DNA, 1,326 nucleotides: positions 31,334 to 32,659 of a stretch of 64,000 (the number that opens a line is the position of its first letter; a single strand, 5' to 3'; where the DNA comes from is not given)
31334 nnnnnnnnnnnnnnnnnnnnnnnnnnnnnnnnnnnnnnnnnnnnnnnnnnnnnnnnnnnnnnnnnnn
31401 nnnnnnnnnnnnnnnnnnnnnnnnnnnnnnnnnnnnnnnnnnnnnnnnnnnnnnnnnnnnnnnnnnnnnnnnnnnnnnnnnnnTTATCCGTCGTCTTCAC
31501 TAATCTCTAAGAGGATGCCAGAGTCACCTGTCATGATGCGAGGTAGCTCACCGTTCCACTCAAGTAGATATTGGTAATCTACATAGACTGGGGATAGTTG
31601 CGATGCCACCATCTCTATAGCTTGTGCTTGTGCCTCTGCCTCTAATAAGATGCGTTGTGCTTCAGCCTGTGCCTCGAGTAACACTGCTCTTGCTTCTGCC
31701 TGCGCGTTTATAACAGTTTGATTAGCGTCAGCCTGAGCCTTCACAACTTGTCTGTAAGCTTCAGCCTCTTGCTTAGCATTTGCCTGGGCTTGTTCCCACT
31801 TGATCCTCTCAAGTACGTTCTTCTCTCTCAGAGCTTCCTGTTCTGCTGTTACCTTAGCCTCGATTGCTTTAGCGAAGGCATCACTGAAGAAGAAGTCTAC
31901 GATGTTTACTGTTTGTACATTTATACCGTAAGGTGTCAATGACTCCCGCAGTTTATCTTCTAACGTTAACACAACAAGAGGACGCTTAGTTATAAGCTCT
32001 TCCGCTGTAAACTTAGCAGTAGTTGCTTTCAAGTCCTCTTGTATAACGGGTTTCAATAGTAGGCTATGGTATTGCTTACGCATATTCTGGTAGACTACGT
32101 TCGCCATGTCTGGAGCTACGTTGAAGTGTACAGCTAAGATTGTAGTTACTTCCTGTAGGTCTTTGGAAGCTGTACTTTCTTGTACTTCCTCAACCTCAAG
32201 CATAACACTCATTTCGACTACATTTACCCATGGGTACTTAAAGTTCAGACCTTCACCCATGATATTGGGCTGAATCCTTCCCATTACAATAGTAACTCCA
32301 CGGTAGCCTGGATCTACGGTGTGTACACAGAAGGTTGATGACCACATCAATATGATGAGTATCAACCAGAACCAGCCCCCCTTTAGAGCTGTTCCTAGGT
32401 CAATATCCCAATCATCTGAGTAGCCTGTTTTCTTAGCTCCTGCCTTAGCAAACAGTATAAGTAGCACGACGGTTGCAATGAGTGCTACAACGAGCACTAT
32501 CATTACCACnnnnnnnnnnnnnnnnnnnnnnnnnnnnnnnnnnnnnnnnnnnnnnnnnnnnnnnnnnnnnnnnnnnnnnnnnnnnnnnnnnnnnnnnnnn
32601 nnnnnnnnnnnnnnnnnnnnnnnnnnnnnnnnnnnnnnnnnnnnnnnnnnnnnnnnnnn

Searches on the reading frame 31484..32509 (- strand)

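Call 11: search_protein_families(library=pfam, proteins=[window:31484-32509:-], max_evalue=0.001)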
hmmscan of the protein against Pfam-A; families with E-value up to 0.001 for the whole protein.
window:31484-32509:- (341 aa): 2 families
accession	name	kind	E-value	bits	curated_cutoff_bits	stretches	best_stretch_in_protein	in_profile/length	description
PF01145.31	Band_7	-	7.4e-26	91.7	23.6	1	64-249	2-176/176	SPFH domain / Band 7 family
PF05103.18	DivIVA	-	0.00014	22.3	28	1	221-305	38-119/131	DivIVA protein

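Call 36: search_protein_families(library=ncbifam, proteins=[window:31484-32509:-], max_evalue=0.001)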
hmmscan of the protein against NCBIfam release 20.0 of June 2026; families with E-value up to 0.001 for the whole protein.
window:31484-32509:- (341 aa): 4 families
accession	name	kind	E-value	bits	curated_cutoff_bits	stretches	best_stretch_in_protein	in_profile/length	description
TIGR01933.1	hflK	equivalog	1.9e-07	30.8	159.4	1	63-253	2-198/261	FtsH protease activity modulator HflK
NF008181.0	PRK10930.1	equivalog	2.3e-05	23.4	660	1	51-286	87-307/419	FtsH protease activity modulator HflK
NF050102.1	DivIVA_Wag31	equivalog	0.00028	20.9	260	1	219-298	81-161/256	DivIVA-like cell division protein Wag31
TIGR01932.1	hflC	equivalog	0.00067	18.6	134.4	0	152-282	153-277/318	protease modulator HflC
